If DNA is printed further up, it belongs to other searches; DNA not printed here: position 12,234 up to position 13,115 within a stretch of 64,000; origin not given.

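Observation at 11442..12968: NapH/CcoG-like membrane ferredoxin carrying a His-rich periplasmic domain and extra C-terminal TM anchor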

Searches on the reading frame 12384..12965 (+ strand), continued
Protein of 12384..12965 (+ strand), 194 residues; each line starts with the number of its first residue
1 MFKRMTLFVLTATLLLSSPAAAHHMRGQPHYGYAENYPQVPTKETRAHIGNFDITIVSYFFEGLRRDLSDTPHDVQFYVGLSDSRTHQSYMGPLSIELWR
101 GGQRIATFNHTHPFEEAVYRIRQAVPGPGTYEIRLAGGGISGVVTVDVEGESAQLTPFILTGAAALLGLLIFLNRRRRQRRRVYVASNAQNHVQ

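Call 33: find_homologous_proteins(query=A2, max_evalue=0.001)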
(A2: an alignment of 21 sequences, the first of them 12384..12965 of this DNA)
Query A2 (21 sequences) (194 aa, profile of the alignment): 157 proteins with E <= 0.001 among 8000 candidates; the best 120 are listed.
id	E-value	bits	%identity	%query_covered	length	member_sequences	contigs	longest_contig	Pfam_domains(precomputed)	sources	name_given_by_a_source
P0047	1.8e-63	232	27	88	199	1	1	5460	-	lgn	-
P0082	1.1e-61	226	28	69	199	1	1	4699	-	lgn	-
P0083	5.0e-60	221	32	88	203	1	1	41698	-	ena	-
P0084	5.7e-60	221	29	87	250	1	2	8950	-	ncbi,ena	-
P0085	7.0e-60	220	27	91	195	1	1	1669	-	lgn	-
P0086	1.2e-59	219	30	82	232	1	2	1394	-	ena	-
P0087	1.3e-59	219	33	70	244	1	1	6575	-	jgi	jgi:hypothetical protein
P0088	3.5e-59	218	32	90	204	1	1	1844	-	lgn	-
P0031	5.7e-59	217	39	62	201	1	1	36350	-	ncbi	-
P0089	5.9e-59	217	30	79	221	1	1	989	-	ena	-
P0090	8.3e-59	217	31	86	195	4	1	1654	-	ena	-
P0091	8.4e-59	217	31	78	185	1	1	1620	-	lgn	-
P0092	9.2e-59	217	33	68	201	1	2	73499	-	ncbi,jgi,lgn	ncbi:MAG: hypothetical protein ACI8UO_000906 [Verrucomicrobiales bacterium]|jgi:hypothetical protein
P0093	3.0e-58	215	29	86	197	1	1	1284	-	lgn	-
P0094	4.4e-58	214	36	74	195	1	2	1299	-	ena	-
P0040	1.0e-57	213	27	92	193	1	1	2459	-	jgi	jgi:hypothetical protein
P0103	4.1e-57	211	31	63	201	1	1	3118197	-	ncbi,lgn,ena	-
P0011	6.7e-55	204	39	88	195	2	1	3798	-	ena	-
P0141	8.7e-53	197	36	62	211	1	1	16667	-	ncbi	ncbi:MAG: hypothetical protein OCD76_02325 [Reichenbachiella sp.]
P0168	3.5e-49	185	37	65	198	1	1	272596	-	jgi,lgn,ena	-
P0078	3.6e-48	182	29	40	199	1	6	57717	-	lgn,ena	-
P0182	6.2e-48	181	33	88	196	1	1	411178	-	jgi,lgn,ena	-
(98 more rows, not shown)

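Call 34: find_encoding_contigs(protein=P0092, flank=7000, max_places=1)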
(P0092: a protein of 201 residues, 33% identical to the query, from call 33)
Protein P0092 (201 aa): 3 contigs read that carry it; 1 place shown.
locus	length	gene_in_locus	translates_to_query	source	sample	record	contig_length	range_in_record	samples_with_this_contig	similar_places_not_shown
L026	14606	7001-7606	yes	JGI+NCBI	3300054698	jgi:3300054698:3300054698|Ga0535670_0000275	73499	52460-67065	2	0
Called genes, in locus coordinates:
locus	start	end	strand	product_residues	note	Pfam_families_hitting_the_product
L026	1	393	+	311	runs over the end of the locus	PF10114:PocR, PF00165:HTH_AraC, PF12833:HTH_18, PF00165:HTH_AraC (weak)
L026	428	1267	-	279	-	PF00582:Usp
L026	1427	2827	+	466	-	PF13442:Cytochrome_CBB3, PF00034:Cytochrom_C, PF13442:Cytochrome_CBB3, PF00034:Cytochrom_C (weak), PF13442:Cytochrome_CBB3, PF00034:Cytochrom_C (weak)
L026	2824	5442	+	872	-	PF04879:Molybdop_Fe4S4, PF00384:Molybdopterin, PF01568:Molydop_binding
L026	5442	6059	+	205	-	PF13534:Fer4_17 (faint), PF13183:Fer4_8 (faint), PF14697:Fer4_21 (faint), PF00037:Fer4 (weak), PF12838:Fer4_7, PF13187:Fer4_9 (weak), PF12838:Fer4_7 (weak), PF13237:Fer4_10 (weak), +6 more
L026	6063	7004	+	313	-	PF12801:Fer4_5 (weak)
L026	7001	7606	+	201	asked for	-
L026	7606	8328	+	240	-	PF13187:Fer4_9 (faint), PF13534:Fer4_17 (faint), PF00037:Fer4 (faint), PF12797:Fer4_2 (faint), PF12837:Fer4_6 (faint), PF13237:Fer4_10 (faint), PF13484:Fer4_16 (faint), PF12838:Fer4_7 (weak)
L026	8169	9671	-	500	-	PF13115:YtkA (weak), PF03150:CCP_MauG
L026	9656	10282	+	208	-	PF16242:Pyrid_ox_like, PF01243:PNPOx_N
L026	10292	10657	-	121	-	PF03330:DPBB_1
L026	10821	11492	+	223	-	-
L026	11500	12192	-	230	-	PF01168:Ala_racemase_N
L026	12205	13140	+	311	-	PF00126:HTH_1, PF03466:LysR_substrate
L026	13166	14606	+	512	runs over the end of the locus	PF00474:SSF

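Call 35: find_encoding_contigs(protein=P0103, flank=7000, max_places=1)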
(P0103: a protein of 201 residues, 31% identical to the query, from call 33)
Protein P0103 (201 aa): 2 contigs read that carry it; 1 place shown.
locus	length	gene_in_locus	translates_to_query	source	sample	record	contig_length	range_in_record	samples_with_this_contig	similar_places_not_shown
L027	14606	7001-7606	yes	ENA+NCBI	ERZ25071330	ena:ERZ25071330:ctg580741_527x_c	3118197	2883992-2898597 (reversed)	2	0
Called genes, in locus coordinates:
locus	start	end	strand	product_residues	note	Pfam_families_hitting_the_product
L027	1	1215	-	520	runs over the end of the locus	PF13372:Alginate_exp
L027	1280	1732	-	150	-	PF02082:Rrf2, PF09339:HTH_IclR (weak), PF12802:MarR_2 (weak)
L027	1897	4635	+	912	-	PF04879:Molybdop_Fe4S4, PF00384:Molybdopterin, PF01568:Molydop_binding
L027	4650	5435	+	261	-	PF00034:Cytochrom_C (weak), PF13442:Cytochrome_CBB3, PF00034:Cytochrom_C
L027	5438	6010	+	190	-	PF13183:Fer4_8 (faint), PF13534:Fer4_17 (faint), PF25160:LdpA_Fe-S-bd (faint), PF14697:Fer4_21 (weak), PF12838:Fer4_7, PF13187:Fer4_9, PF00037:Fer4 (weak), PF14697:Fer4_21 (weak), +6 more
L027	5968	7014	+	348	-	PF12801:Fer4_5 (weak), PF12838:Fer4_7 (faint)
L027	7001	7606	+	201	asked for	-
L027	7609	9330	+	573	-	-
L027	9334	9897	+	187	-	PF13187:Fer4_9 (faint), PF13237:Fer4_10 (faint), PF00037:Fer4 (faint), PF12797:Fer4_2 (faint), PF14697:Fer4_21 (weak), PF12838:Fer4_7 (weak), PF12837:Fer4_6 (weak)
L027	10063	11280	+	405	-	PF03453:MoeA_N, PF00994:MoCF_biosynth, PF03454:MoeA_C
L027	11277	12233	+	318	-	PF04055:Radical_SAM, PF06463:Mob_synth_C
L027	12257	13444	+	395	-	PF03205:MobB, PF12804:NTP_transf_3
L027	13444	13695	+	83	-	PF02597:ThiS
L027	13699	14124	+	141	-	PF02391:MoaE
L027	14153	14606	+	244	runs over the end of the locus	PF01925:TauE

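Call 36: find_encoding_contigs(protein=P0078, flank=7000, max_places=1)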
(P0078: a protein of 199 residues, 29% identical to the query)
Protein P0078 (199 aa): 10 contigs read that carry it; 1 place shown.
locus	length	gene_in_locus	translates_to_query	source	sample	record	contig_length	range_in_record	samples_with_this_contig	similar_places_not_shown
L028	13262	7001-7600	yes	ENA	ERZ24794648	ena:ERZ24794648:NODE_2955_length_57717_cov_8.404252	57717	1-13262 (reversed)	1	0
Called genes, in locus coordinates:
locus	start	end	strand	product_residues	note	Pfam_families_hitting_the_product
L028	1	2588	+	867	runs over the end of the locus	PF09699:Paired_CXXCH_1 (faint), PF14522:Cytochrome_C7 (faint), PF22113:Mtrc-MtrF_II-IV_dom (faint), PF00034:Cytochrom_C (weak), PF13442:Cytochrome_CBB3, PF00034:Cytochrom_C (weak), PF13442:Cytochrome_CBB3 (weak)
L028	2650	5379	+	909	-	PF04879:Molybdop_Fe4S4, PF00384:Molybdopterin, PF01568:Molydop_binding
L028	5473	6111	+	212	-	PF13183:Fer4_8 (faint), PF13237:Fer4_10 (faint), PF12797:Fer4_2 (faint), PF12838:Fer4_7, PF13187:Fer4_9 (weak), PF12838:Fer4_7, PF13484:Fer4_16 (weak), PF12838:Fer4_7 (weak), +5 more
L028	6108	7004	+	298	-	PF12801:Fer4_5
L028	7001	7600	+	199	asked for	-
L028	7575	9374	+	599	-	-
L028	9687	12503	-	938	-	PF21955:CarG-like (faint), PF01839:FG-GAP (faint), PF13517:FG-GAP_3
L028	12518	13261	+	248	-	?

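Call 51: search_solved_structures(query=A2, max_evalue=10)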
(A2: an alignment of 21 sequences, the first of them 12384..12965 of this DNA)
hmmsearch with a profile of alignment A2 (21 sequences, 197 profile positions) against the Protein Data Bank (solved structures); distinct sequences matched with E-value up to 10: 3.
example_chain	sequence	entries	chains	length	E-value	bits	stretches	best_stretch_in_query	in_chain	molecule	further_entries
8s80_A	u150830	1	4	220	0.012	18.6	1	86-156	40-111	S-layer protein sap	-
2rhq_A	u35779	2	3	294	0.082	15.9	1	49-102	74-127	Phenylalanyl-tRNA synthetase alpha chain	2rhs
9g93_A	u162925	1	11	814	3.2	10.7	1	85-156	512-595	S-layer protein sap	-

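Call 52: search_protein_families(library=pfam, proteins=[L027:7609-9327:+, L028:7575-9371:+, L026:7606-8325:+, L027:9334-9894:+, L027:5968-7011:+, L026:6063-7001:+, L028:6108-7001:+], max_evalue=0.1)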
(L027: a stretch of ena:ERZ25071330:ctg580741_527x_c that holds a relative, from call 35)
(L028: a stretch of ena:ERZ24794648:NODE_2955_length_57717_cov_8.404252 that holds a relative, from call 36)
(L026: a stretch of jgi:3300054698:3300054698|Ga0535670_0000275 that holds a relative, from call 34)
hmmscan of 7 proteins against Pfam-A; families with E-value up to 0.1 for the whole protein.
L027:7609-9327:+ (573 aa): 2 families
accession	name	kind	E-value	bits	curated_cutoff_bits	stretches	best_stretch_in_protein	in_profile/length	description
PF12801.12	Fer4_5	-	4.5e-06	27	22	2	247-286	1-39/48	4Fe-4S binding domain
PF13187.11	Fer4_9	-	0.04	14.4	27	0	332-351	1-20/52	4Fe-4S dicluster domain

L028:7575-9371:+ (599 aa): 5 families
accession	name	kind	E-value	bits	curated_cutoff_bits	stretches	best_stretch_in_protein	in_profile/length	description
PF13237.11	Fer4_10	-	0.0013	19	25.5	1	335-351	5-21/53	4Fe-4S dicluster domain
PF00037.32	Fer4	-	0.0037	17.5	21.1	1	338-352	7-21/24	4Fe-4S binding domain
PF12800.12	Fer4_4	-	0.02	15.7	24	1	338-351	3-16/17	4Fe-4S binding domain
PF12837.12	Fer4_6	-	0.02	15.3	25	1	338-351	8-21/24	4Fe-4S binding domain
PF12798.12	Fer4_3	-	0.035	15.4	27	1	339-352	1-14/15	4Fe-4S binding domain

L026:7606-8325:+ (240 aa): 15 families
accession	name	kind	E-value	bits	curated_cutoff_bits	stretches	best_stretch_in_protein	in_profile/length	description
PF12838.12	Fer4_7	-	5.4e-10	40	27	2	94-148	2-49/52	4Fe-4S dicluster domain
PF00037.32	Fer4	-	7.4e-09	35.5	21.1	2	54-72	6-24/24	4Fe-4S binding domain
PF13187.11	Fer4_9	-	5.3e-08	33.2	27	4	56-110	2-51/52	4Fe-4S dicluster domain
PF13484.11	Fer4_16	-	1.9e-07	32.2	30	1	56-73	2-19/66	4Fe-4S double cluster binding domain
PF12797.12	Fer4_2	-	2.5e-07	30.6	24.5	2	160-178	2-20/22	4Fe-4S binding domain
PF13534.11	Fer4_17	-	8.1e-07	29.9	22.2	2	50-70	40-60/61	4Fe-4S dicluster domain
PF12837.12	Fer4_6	-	1.2e-05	25.4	25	1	54-71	7-24/24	4Fe-4S binding domain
PF13237.11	Fer4_10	-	1.5e-05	25.3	25.5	0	54-107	7-53/53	4Fe-4S dicluster domain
PF13183.11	Fer4_8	-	5.3e-05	24.1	27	1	49-70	47-68/68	4Fe-4S dicluster domain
PF25160.1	LdpA_Fe-S-bd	-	8.2e-05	22.8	27.6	0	42-74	14-46/49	LdpA Fe-S cluster-binding domain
PF14697.11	Fer4_21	-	0.00015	22.3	35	1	136-178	7-51/59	4Fe-4S dicluster domain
PF12798.12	Fer4_3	-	0.031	15.6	27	0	56-69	1-14/15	4Fe-4S binding domain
PF13247.11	Fer4_11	-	0.064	13.9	26.2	0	91-118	7-35/100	4Fe-4S dicluster domain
PF12800.12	Fer4_4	-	0.087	13.7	24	1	54-67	2-15/17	4Fe-4S binding domain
PF08176.17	SspK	-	0.1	13.4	25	0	25-38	26-39/47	Small acid-soluble spore protein K family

L027:9334-9894:+ (187 aa): 14 families
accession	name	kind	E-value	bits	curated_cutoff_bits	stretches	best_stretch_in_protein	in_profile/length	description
PF12838.12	Fer4_7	-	3.6e-10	40.6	27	2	135-176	5-50/52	4Fe-4S dicluster domain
PF13187.11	Fer4_9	-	6.3e-08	33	27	3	135-176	5-49/52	4Fe-4S dicluster domain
PF13237.11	Fer4_10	-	9.2e-08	32.3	25.5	1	134-174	11-52/53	4Fe-4S dicluster domain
PF14697.11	Fer4_21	-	1.1e-07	32.2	35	1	134-174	10-51/59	4Fe-4S dicluster domain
PF00037.32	Fer4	-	1.8e-06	28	21.1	2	51-66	8-23/24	4Fe-4S binding domain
PF12797.12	Fer4_2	-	2.4e-06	27.6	24.5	2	156-174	2-20/22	4Fe-4S binding domain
PF12837.12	Fer4_6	-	2.5e-06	27.6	25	2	157-175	2-20/24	4Fe-4S binding domain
PF25160.1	LdpA_Fe-S-bd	-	0.00012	22.2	27.6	1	37-68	13-45/49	LdpA Fe-S cluster-binding domain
PF13534.11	Fer4_17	-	0.0003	21.7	22.2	1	40-64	35-59/61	4Fe-4S dicluster domain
PF13484.11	Fer4_16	-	0.0022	19.2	30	1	50-68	1-19/66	4Fe-4S double cluster binding domain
PF12798.12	Fer4_3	-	0.0022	19.1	27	1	51-65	1-15/15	4Fe-4S binding domain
PF13183.11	Fer4_8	-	0.0053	17.7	27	1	45-63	48-66/68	4Fe-4S dicluster domain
PF12800.12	Fer4_4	-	0.02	15.7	24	1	50-62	3-15/17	4Fe-4S binding domain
PF13459.11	Fer4_15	-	0.05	14.8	22.4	1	158-174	2-18/66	4Fe-4S single cluster domain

L027:5968-7011:+ (348 aa): 9 families
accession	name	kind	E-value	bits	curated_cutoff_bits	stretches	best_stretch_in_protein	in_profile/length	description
PF12801.12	Fer4_5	-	1.3e-07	31.9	22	2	134-168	6-40/48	4Fe-4S binding domain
PF12838.12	Fer4_7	-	1.2e-05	26.1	27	1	252-295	7-51/52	4Fe-4S dicluster domain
PF13746.11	Fer4_18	-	0.00062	20.4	27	1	279-319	59-98/114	4Fe-4S dicluster domain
PF12837.12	Fer4_6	-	0.0016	18.8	25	1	275-295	3-22/24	4Fe-4S binding domain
PF13187.11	Fer4_9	-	0.0055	17.1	27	1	253-294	8-49/52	4Fe-4S dicluster domain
PF00037.32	Fer4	-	0.0078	16.4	21.1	1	305-318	7-20/24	4Fe-4S binding domain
PF13484.11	Fer4_16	-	0.017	16.3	30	1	306-324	2-20/66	4Fe-4S double cluster binding domain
PF13237.11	Fer4_10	-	0.019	15.3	25.5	1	304-318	7-21/53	4Fe-4S dicluster domain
PF25160.1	LdpA_Fe-S-bd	-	0.033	14.4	27.6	1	281-322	1-44/49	LdpA Fe-S cluster-binding domain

L026:6063-7001:+ (313 aa): 6 families
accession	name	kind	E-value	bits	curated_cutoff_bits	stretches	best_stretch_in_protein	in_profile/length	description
PF12801.12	Fer4_5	-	1.1e-06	28.9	22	1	112-147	6-42/48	4Fe-4S binding domain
PF12838.12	Fer4_7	-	0.00021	22.1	27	0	283-303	2-22/52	4Fe-4S dicluster domain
PF13187.11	Fer4_9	-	0.00049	20.5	27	1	229-272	7-50/52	4Fe-4S dicluster domain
PF13484.11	Fer4_16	-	0.0094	17.2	30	0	283-300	2-19/66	4Fe-4S double cluster binding domain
PF13237.11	Fer4_10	-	0.036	14.4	25.5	1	251-294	2-53/53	4Fe-4S dicluster domain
PF00037.32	Fer4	-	0.056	13.7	21.1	1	282-298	7-23/24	4Fe-4S binding domain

L028:6108-7001:+ (298 aa): 6 families
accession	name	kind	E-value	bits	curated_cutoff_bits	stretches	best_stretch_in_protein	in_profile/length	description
PF12801.12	Fer4_5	-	1.1e-15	57.8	22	2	96-137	4-46/48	4Fe-4S binding domain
PF13237.11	Fer4_10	-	0.00096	19.5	25.5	1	238-280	2-52/53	4Fe-4S dicluster domain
PF12838.12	Fer4_7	-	0.0044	17.9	27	0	220-258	11-51/52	4Fe-4S dicluster domain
PF13183.11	Fer4_8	-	0.013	16.4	27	0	244-258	53-67/68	4Fe-4S dicluster domain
PF00037.32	Fer4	-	0.041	14.1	21.1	0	269-285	7-23/24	4Fe-4S binding domain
PF13187.11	Fer4_9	-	0.044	14.3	27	0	245-284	2-51/52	4Fe-4S dicluster domain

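Call 56: find_encoding_contigs(protein=P0141, flank=8000, max_places=1)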
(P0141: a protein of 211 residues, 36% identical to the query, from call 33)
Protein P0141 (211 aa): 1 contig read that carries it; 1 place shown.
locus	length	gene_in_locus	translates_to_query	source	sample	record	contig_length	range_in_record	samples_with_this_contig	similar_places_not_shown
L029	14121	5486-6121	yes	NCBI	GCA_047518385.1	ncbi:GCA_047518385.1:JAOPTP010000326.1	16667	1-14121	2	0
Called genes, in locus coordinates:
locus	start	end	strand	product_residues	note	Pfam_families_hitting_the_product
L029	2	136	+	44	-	?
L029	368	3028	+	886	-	PF04879:Molybdop_Fe4S4, PF00384:Molybdopterin, PF01568:Molydop_binding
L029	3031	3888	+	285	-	PF14495:Cytochrom_C550 (faint), PF00034:Cytochrom_C, PF13442:Cytochrome_CBB3 (weak), PF00034:Cytochrom_C, PF13442:Cytochrome_CBB3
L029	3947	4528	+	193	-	PF13183:Fer4_8 (faint), PF13534:Fer4_17 (faint), PF25160:LdpA_Fe-S-bd (faint), PF00037:Fer4 (faint), PF12797:Fer4_2 (faint), PF12838:Fer4_7, PF13187:Fer4_9 (weak), PF14697:Fer4_21 (weak), +4 more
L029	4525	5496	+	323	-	PF12801:Fer4_5 (weak), PF12838:Fer4_7 (faint), PF00037:Fer4 (faint)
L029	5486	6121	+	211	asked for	-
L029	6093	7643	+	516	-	-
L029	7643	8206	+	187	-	PF13187:Fer4_9 (faint), PF12797:Fer4_2 (faint), PF13237:Fer4_10 (faint), PF14697:Fer4_21 (faint), PF00037:Fer4 (faint), PF12837:Fer4_6 (faint), PF12838:Fer4_7 (weak)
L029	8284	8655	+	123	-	PF22668:DUF7009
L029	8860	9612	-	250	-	PF13085:Fer2_3, PF13187:Fer4_9 (faint), PF13237:Fer4_10 (faint), PF13183:Fer4_8, PF12838:Fer4_7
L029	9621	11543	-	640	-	PF00890:FAD_binding_2, PF01266:DAO (faint), PF03486:HI0933_like (faint), PF07992:Pyr_redox_2 (faint), PF02910:Succ_DH_flav_C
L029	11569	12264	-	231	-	-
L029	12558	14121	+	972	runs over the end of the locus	PF13585:CHU_C (faint)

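Call 57: find_encoding_contigs(protein=P0168, flank=8000, max_places=1)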
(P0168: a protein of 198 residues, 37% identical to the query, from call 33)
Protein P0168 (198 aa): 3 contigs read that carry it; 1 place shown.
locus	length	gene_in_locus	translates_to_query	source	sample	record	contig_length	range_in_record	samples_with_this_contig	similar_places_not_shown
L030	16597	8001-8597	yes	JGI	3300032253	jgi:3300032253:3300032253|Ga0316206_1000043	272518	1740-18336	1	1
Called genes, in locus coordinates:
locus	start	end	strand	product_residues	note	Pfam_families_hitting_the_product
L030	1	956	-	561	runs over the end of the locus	PF13476:AAA_23 (faint), PF00005:ABC_tran, PF01926:MMR_HSR1 (faint), PF02463:SMC_N (faint), PF13304:AAA_21 (faint), PF13401:AAA_22 (faint), PF12848:ABC_tran_Xtn, PF00005:ABC_tran, +1 more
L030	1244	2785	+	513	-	PF00171:Aldedh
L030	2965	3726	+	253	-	PF00034:Cytochrom_C (faint), PF13442:Cytochrome_CBB3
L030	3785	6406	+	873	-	PF04879:Molybdop_Fe4S4, PF00384:Molybdopterin, PF01568:Molydop_binding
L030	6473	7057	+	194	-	PF13183:Fer4_8 (faint), PF13534:Fer4_17 (faint), PF25160:LdpA_Fe-S-bd (faint), PF14697:Fer4_21 (weak), PF00037:Fer4 (weak), PF12838:Fer4_7, PF13187:Fer4_9 (weak), PF00037:Fer4 (weak), +6 more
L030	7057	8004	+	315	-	-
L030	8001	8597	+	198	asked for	-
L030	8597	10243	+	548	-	-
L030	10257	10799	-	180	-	-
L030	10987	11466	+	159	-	PF13183:Fer4_8 (faint), PF12838:Fer4_7 (weak), PF12838:Fer4_7, PF14697:Fer4_21, PF25160:LdpA_Fe-S-bd (weak), PF00037:Fer4 (weak), PF12797:Fer4_2 (weak), PF12837:Fer4_6 (weak), +5 more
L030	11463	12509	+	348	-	PF12801:Fer4_5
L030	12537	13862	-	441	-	PF25106:VWA_4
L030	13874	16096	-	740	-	PF00089:Trypsin, PF13365:Trypsin_2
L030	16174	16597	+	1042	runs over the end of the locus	-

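Call 58: find_encoding_contigs(protein=P0182, flank=8000, max_places=1)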
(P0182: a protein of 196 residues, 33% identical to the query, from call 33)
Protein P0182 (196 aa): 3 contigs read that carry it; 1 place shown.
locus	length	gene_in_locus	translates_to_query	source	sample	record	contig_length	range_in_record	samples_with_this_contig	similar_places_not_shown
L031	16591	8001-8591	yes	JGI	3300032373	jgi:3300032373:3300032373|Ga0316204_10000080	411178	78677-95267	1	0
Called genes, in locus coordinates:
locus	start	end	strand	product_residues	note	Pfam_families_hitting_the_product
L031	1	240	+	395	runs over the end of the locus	PF01699:Na_Ca_ex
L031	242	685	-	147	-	-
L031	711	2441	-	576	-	PF17820:PDZ_6, PF00595:PDZ (weak), PF13180:PDZ_2, PF17820:PDZ_6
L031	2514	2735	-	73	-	-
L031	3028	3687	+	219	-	PF13442:Cytochrome_CBB3, PF00034:Cytochrom_C (weak), PF13442:Cytochrome_CBB3, PF00034:Cytochrom_C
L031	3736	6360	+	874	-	PF04879:Molybdop_Fe4S4, PF00384:Molybdopterin, PF01568:Molydop_binding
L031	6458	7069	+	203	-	PF12798:Fer4_3 (faint), PF13183:Fer4_8 (faint), PF13534:Fer4_17 (faint), PF25160:LdpA_Fe-S-bd (faint), PF12838:Fer4_7, PF13187:Fer4_9 (weak), PF12838:Fer4_7 (weak), PF00037:Fer4 (weak), +6 more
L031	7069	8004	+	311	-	-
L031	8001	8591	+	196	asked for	-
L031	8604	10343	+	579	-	-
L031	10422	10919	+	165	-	PF13187:Fer4_9 (faint), PF14697:Fer4_21 (faint), PF13237:Fer4_10 (faint), PF12797:Fer4_2 (faint), PF12838:Fer4_7 (faint), PF00037:Fer4 (faint)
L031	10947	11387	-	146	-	PF03992:ABM (weak)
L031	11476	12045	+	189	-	-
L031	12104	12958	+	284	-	PF10137:CAP12-PCTIR_TIR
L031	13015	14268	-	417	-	-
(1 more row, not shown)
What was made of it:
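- In six of six stand-alone contexts, X starts 4-14 nt before the stop of a 298-348-aa NapH gene in the same type of cluster (calls 34-36, 56-58). In other phyla the two are separate genes (calls 34-36, 56-58).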
